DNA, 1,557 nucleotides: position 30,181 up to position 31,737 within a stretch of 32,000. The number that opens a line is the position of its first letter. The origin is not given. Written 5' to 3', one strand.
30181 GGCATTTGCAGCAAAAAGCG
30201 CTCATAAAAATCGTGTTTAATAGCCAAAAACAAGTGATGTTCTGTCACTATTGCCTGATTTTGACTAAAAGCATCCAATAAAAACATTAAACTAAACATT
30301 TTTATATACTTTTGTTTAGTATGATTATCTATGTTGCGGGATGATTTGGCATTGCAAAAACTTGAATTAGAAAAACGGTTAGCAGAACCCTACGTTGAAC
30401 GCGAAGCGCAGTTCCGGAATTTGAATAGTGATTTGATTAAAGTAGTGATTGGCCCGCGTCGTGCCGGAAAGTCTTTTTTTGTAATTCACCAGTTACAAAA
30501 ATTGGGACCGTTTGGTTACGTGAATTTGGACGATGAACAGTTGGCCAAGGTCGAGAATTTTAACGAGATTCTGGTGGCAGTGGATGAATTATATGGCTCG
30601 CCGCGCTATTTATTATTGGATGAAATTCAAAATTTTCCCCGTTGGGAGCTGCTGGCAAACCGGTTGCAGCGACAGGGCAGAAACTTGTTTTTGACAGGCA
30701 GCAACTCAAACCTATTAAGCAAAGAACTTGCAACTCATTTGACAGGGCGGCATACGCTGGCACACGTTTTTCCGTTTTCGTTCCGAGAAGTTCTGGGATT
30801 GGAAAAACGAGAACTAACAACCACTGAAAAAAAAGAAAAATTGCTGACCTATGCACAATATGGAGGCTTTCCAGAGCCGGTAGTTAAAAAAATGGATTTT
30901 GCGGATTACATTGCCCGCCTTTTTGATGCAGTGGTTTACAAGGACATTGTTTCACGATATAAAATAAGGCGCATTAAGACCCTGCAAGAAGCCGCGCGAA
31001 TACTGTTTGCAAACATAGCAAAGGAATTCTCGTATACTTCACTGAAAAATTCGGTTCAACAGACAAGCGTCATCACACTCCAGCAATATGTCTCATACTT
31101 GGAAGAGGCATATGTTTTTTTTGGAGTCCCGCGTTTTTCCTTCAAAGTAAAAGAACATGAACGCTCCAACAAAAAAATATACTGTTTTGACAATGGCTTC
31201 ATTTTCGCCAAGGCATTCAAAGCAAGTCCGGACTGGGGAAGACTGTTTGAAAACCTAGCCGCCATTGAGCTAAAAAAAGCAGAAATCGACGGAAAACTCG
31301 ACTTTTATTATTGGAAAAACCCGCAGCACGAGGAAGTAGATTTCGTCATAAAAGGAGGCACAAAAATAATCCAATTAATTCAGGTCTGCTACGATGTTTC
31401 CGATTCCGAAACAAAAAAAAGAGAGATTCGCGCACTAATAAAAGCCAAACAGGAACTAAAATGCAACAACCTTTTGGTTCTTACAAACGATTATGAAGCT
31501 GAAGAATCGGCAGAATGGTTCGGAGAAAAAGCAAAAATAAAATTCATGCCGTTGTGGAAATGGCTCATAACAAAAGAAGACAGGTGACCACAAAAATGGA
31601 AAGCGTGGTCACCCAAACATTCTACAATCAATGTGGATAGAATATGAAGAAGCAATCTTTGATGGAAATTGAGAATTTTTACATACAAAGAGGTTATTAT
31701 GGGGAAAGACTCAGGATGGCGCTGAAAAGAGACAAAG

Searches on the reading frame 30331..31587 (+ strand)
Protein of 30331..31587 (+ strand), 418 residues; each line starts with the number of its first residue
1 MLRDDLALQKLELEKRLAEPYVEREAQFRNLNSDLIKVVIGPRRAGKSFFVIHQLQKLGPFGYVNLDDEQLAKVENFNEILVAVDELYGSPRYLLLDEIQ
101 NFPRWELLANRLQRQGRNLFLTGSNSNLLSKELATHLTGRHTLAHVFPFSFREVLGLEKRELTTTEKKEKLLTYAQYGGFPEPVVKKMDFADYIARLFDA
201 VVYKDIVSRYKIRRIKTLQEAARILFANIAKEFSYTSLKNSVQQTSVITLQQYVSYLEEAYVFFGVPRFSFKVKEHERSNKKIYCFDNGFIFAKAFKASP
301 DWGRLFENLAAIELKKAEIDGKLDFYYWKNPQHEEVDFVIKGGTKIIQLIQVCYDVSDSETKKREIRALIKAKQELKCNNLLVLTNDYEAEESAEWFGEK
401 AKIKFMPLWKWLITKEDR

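Call 7: search_protein_families(library=pfam, proteins=[window:30331-31587:+], max_evalue=0.01)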
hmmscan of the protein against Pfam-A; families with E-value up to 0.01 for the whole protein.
window:30331-31587:+ (418 aa): 2 families
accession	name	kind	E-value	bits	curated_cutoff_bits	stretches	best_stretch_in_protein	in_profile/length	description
PF13173.12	AAA_14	-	7.3e-30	104.1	27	1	36-155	4-129/129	AAA domain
PF13635.12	DUF4143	-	2.5e-23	83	28.1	1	204-354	2-159/160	Domain of unknown function (DUF4143)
